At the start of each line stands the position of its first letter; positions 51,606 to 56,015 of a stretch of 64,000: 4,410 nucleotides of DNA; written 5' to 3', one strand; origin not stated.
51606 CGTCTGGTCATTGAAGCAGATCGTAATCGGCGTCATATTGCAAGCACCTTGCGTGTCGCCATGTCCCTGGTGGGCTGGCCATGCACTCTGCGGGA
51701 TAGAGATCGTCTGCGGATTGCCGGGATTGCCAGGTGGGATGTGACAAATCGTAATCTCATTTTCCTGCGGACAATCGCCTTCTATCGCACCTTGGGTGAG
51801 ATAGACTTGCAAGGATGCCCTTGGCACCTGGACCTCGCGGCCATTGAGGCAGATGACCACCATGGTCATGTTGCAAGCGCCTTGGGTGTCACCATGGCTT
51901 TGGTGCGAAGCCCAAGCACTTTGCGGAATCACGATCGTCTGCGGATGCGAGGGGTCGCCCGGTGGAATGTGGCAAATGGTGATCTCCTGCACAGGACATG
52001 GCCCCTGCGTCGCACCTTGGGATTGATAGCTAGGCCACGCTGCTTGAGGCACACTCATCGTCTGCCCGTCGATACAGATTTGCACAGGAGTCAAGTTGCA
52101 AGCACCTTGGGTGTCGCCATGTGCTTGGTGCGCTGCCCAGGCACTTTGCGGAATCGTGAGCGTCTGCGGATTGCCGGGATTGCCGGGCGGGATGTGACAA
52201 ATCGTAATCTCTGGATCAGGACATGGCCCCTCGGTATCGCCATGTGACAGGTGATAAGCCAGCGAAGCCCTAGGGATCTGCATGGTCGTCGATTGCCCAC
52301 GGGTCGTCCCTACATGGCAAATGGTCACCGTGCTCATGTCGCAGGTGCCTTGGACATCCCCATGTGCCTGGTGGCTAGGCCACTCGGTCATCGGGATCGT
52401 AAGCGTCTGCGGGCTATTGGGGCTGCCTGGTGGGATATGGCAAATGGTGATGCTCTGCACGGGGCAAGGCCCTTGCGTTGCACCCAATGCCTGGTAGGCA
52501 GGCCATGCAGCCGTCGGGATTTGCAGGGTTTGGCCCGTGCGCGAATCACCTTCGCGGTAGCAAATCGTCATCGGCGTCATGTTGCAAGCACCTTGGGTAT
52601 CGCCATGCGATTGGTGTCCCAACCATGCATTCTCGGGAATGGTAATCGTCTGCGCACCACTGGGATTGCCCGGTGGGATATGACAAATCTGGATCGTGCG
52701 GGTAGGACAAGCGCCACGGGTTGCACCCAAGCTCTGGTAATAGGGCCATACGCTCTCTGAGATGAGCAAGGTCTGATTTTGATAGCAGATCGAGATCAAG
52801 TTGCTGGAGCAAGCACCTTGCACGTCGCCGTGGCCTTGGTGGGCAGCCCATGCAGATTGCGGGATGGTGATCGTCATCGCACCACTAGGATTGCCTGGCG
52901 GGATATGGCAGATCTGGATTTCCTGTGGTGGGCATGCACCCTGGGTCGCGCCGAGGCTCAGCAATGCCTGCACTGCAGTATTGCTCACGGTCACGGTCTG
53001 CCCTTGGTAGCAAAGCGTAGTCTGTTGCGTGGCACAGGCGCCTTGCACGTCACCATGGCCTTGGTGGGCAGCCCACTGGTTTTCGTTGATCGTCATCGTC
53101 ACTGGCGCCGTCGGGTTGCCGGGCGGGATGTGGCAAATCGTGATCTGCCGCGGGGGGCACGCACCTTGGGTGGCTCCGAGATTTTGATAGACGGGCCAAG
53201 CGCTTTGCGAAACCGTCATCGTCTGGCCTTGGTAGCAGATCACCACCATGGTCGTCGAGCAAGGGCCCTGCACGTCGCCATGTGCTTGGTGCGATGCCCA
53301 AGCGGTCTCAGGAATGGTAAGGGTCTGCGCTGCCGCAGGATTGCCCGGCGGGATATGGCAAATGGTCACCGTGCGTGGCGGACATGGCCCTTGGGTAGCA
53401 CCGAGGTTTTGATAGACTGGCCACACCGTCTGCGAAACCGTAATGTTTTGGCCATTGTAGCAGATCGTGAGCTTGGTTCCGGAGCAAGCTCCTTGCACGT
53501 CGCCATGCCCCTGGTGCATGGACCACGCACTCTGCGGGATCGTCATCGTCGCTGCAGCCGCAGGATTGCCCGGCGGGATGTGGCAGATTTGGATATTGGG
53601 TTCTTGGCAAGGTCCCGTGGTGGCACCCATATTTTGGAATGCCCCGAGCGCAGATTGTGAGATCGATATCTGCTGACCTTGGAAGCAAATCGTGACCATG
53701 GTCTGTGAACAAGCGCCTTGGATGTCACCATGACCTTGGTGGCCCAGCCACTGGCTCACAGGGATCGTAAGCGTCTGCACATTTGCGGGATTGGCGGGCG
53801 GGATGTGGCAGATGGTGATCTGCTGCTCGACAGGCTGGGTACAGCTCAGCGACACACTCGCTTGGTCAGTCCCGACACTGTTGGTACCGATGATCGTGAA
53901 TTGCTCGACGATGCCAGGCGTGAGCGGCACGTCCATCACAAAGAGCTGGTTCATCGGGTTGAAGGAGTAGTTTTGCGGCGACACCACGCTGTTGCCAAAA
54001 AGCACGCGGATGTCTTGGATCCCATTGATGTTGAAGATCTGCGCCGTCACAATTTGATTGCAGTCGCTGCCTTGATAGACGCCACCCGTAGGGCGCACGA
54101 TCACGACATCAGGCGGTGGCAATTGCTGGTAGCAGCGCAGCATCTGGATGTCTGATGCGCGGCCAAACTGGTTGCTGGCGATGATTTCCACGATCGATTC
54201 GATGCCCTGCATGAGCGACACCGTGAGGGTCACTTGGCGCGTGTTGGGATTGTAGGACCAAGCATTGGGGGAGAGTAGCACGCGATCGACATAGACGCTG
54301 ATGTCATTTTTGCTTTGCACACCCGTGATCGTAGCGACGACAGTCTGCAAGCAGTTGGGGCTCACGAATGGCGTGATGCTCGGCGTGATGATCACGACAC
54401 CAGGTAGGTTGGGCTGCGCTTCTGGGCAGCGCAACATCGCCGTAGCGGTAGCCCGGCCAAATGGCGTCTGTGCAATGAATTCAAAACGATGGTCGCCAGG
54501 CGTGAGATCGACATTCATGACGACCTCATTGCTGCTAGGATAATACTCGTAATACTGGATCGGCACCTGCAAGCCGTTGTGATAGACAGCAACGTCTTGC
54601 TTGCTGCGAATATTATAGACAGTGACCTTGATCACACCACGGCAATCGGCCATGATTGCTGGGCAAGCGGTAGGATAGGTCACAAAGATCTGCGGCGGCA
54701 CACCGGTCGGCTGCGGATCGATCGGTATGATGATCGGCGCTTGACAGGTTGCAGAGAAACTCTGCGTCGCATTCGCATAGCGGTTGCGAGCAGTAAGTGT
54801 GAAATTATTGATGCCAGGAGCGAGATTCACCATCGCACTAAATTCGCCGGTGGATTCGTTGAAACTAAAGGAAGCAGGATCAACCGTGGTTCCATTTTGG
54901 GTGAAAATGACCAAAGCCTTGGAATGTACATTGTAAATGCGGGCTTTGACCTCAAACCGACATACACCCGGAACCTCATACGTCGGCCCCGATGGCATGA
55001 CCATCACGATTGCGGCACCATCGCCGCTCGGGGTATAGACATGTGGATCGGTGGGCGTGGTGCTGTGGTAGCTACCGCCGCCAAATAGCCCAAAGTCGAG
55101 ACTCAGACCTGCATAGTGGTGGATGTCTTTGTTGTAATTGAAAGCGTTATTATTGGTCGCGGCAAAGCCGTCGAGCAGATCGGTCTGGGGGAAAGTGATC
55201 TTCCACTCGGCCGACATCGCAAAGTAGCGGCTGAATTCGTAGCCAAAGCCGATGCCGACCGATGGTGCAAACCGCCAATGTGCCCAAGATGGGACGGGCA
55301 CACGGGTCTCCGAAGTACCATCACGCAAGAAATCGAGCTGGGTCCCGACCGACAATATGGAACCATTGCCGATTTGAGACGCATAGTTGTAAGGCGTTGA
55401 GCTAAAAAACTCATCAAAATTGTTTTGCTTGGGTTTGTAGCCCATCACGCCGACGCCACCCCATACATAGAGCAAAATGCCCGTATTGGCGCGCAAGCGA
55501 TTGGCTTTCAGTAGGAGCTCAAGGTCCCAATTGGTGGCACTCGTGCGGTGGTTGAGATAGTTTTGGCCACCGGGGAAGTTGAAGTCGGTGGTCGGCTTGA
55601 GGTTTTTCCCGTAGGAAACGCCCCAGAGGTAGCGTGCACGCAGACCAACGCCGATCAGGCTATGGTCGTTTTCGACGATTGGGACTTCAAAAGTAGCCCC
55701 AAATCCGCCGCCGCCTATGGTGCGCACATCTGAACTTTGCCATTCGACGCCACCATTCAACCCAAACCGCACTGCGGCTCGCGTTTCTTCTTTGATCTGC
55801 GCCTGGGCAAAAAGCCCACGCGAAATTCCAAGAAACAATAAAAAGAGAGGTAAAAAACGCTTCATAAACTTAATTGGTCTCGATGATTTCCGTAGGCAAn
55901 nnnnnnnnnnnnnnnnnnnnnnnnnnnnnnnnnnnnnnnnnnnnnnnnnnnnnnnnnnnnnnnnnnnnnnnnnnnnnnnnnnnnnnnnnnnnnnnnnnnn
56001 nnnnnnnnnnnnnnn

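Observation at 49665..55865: Giant outer-membrane-anchored protein with 18 tandem Cys/His modules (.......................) of no family I can name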

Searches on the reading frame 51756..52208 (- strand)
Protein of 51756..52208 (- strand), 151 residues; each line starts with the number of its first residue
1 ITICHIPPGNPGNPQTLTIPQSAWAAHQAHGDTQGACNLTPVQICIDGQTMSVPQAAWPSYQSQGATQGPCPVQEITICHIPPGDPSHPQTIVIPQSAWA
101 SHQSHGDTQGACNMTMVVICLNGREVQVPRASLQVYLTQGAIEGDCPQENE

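Call 7: search_solved_structures(query=window:51756-52208:-, max_evalue=10)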
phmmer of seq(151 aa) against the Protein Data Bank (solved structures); distinct sequences matched with E-value up to 10: 2.
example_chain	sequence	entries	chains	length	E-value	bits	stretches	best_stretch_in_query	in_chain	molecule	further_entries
8znk_A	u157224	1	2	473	0.096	15.6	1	19-64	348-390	chromone glycosyltransferase (UGT93BB1)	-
4y6w_A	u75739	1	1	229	0.11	15.3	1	15-125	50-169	NaB(AB)3ACb - light chain TPR-like repeats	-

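Call 9: find_homologous_proteins(query=window:51756-52208:-, max_evalue=0.001)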
Query seq(151 aa) (151 aa): 39 proteins with E <= 0.001 among 41 candidates.
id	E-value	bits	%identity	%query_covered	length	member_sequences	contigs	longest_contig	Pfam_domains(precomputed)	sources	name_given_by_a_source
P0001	3.9e-43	165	52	62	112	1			-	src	-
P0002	4.7e-41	158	49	74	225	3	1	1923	-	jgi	jgi:hypothetical protein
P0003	5.0e-41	158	43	74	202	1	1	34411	-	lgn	-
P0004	1.4e-36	143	39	60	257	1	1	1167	-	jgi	jgi:hypothetical protein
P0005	2.4e-32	130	51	48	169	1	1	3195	-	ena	-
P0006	3.8e-29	119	44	75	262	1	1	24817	-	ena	-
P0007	7.5e-27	112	50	74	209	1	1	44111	-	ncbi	-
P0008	2.3e-26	110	40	74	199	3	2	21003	-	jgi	jgi:hypothetical protein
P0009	3.5e-26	110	42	74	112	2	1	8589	-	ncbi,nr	ncbi:MAG: hypothetical protein CVT95_05825 [Bacteroidetes bacterium HGW-Bacteroidetes-12]|nr:MAG: hy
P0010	2.1e-25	107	45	74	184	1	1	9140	-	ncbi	ncbi:MAG TPA: hypothetical protein VIS49_10400, partial [Cyclobacteriaceae bacterium]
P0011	5.9e-25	106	47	47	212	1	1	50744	-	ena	-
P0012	9.2e-25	105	40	74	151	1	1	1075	-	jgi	-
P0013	4.3e-16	77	36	49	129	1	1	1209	-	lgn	-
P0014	2.4e-14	71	52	42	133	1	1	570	-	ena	-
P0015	2.5e-11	61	86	24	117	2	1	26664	-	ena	-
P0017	1.3e-10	59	82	25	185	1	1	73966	-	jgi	jgi:prepilin-type N-terminal cleavage/methylation domain-containing protein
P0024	1.7e-8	52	76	25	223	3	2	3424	-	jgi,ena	jgi:hypothetical protein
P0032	5.4e-7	47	68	25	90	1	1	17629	-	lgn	-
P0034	2.9e-6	45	65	25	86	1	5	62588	-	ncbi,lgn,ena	ncbi:MAG: hypothetical protein ACPG45_06895 [Flavobacteriaceae bacterium]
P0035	4.7e-6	44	65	23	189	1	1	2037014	-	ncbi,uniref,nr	ncbi:hypothetical protein [Pyxidicoccus xibeiensis]|uniref:hypothetical protein n=1 Tax=Pyxidicoccus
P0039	4.5e-5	41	70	25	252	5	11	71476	-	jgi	jgi:hypothetical protein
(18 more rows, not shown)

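Call 23: search_protein_families(library=pfam, proteins=[P0034, P0032, P0035, P0009, P0006, P0017, P0024, P0039, P0007], max_evalue=10)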
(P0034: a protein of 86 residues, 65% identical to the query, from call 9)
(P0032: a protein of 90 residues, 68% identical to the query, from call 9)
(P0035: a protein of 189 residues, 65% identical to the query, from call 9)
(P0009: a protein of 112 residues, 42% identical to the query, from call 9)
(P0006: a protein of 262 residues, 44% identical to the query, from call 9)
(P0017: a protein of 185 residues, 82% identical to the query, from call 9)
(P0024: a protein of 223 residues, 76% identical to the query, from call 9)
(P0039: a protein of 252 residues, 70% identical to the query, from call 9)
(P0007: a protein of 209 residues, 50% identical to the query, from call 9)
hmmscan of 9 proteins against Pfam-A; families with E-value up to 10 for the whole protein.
P0034 (86 aa): 1 family
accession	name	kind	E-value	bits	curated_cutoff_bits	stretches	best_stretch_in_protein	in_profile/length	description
PF08139.17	LPAM_1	-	0.2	12.6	20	1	1-13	1-13/18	Prokaryotic membrane lipoprotein lipid attachment site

P0032 (90 aa): 0 families

P0035 (189 aa): 1 family
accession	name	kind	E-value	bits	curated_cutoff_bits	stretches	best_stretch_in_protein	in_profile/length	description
PF07740.17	Toxin_12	-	0.08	14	21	1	158-184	1-28/30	Ion channel inhibitory toxin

P0009 (112 aa): 1 family
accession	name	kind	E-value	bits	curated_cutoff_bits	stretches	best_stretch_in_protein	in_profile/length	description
PF07592.17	DDE_Tnp_ISAZ013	-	0.058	12.8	26.9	1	56-76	212-231/308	Rhodopirellula transposase DDE domain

P0006 (262 aa): 0 families

P0017 (185 aa): 1 family
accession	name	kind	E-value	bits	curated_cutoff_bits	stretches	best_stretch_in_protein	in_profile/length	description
PF07963.17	N_methyl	-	3.1e-05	23.8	21.2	1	19-39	6-26/27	Prokaryotic N-terminal methylation motif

P0024 (223 aa): 0 families

P0039 (252 aa): 0 families

P0007 (209 aa): 2 families
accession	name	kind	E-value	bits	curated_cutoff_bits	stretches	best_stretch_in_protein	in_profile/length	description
PF16636.10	APC_u15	-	0.0016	19.2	27.5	1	139-204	11-77/81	Unstructured region on APC between APC_crr regions 5 and 6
PF09619.16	YscW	-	0.079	13.7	22.6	1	8-53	16-61/107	Type III secretion system lipoprotein chaperone (YscW)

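Call 24: predict_structure(alignment_id=A1)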
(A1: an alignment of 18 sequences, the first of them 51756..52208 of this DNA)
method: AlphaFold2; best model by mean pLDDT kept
length: 151 residues; sequences in the alignment: 18
mean_pLDDT: 94.7   pTM: 0.64
mean pLDDT of the five models: 94.7, 93.7, 93.2, 91.8, 91.6
residues with pLDDT >= 90: 140; 70-90: 10; 50-70: 0; < 50: 1
segments of 3 or more residues with pLDDT < 50: none
pLDDT, mean of each block of 10 residues (from residue 1): 93 95 93 95 96 96 96 96 94 96 92 98 97 95 92 43
secondary structure, 60 per line:
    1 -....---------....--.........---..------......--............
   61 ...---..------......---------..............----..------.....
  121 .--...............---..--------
elements in order: E2-5 E15-18 H21-29 E41-46 E49-54 H55-63 E75-80 E90-95 H96-103 E116-121 E124-129 H130-138
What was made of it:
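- On C2H2 zinc finger / His-Me (HNH) finger: The AF2 DSSP pattern is E-E-H(-E) in all four modules at pLDDT 94.7 (call 24).
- AF2 gives pLDDT 94.7, with the same strand-strand-helix-strand pattern in all four modelled modules (call 24).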

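Call 29: fold_search(model_id=the predicted structure, library=pdb)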
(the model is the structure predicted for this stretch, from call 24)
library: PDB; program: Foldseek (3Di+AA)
matches with E <= 10: 56; with E <= 0.001: 0
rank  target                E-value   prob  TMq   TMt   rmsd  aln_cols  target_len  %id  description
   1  2lcj_MODEL_1_A        1.0e+00  0.08  0.15  0.12  17.4       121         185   10  Solution NMR structure of Pab PolII Intein (released 2011-09-21)
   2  7nyc_C                1.1e+00  0.09  0.18  0.04  21.2       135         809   10  cryoEM structure of 3C9-sMAC (released 2021-10-06)
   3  5o9j_A                1.7e+00  0.08  0.17  0.14  15.4       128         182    8  Crystal structure of transcription factor IIB Mja mini-intein (released 2017-11-01)
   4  9ms4_E                1.7e+00  0.03  0.11  0.09  16.4       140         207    9  Crystal structure of an expansin (Xa_EXLX1) from Xanthomonas sacchari (released 2025-05-21)
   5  7xfd_A                2.1e+00  0.04  0.14  0.13  15.1       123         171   10  Polysaccharide export protein Wza (released 2022-05-04)
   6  5o9j_B                2.2e+00  0.07  0.17  0.14  15.5       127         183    8  Crystal structure of transcription factor IIB Mja mini-intein (released 2017-11-01)
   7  5o9i_A                2.5e+00  0.04  0.16  0.14  18.4       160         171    8  Crystal structure of transcription factor IIB Mvu mini-intein (released 2017-11-01)
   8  2wcy_MODEL_1_A        3.8e+00  0.07  0.19  0.19  21.1       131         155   13  NMR solution structure of factor I-like modules of complement C7. (released 2009-05-19)
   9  5bkh                  3.8e+00  0.03  0.14  0.13  12.1       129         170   10  The splicing activity and an alternative domain-swapped structure of the Pyrococcus horikoshii PolII mini-intein (released 2021-08-11)
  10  6je4_E                3.8e+00  0.02  0.12  0.03  20.8       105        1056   13  Crystal structure of Nme1Cas9-sgRNA-dsDNA dimer mediated by double protein inhibitor AcrIIC3 monomers (released 2019-11-06)
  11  2j58_A                4.0e+00  0.02  0.14  0.07  18.5       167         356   12  The structure of Wza (released 2006-11-06)
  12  8esr_S                4.3e+00  0.04  0.14  0.12  14.7       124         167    8  Ytm1 associated nascent 60S ribosome (-fkbp39) State 2 (released 2022-11-30)
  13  6lgl_o                4.5e+00  0.01  0.10  0.07  15.9        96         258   19  The atomic structure of varicella-zoster virus A-capsid (released 2020-07-29)
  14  6je4_K                4.5e+00  0.01  0.12  0.03  20.8       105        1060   13  Crystal structure of Nme1Cas9-sgRNA-dsDNA dimer mediated by double protein inhibitor AcrIIC3 monomers (released 2019-11-06)
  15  6je4_A                4.5e+00  0.01  0.11  0.03  20.3       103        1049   13  Crystal structure of Nme1Cas9-sgRNA-dsDNA dimer mediated by double protein inhibitor AcrIIC3 monomers (released 2019-11-06)
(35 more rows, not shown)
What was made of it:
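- Closest known: Beta-beta-alpha metal fingers. Different: Foldseek against the PDB found nothing at E<1 for the four-module model (call 29).
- Tried and rejected: It found nothing at E<1 (call 29).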

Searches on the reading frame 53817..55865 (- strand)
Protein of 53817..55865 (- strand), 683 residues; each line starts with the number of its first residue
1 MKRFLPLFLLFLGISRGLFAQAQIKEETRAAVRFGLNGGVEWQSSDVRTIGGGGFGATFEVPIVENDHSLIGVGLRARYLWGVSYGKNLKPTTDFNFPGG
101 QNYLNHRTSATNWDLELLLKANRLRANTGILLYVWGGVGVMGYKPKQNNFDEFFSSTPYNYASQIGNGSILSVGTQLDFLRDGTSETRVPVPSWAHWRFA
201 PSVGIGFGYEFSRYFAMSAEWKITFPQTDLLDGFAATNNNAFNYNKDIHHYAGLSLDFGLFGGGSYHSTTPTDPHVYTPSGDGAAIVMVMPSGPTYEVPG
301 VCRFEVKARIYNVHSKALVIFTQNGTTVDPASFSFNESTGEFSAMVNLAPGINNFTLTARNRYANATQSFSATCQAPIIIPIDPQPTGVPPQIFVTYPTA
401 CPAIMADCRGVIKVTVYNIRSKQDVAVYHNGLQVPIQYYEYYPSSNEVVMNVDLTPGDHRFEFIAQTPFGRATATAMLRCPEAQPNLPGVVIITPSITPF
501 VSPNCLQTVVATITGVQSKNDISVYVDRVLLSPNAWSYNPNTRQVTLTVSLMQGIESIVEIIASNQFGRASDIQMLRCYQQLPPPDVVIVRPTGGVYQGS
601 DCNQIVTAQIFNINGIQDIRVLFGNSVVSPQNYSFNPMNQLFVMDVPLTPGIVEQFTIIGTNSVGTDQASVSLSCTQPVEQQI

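Call 8: search_solved_structures(query=window:53817-55865:-, max_evalue=10)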
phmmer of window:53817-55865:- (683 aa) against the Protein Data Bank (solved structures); distinct sequences matched with E-value up to 10: 1.
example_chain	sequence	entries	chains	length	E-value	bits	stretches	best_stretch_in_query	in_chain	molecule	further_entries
8wgh_1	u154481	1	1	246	0.1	14.3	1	193-237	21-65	Chlorophyll a-b binding protein 1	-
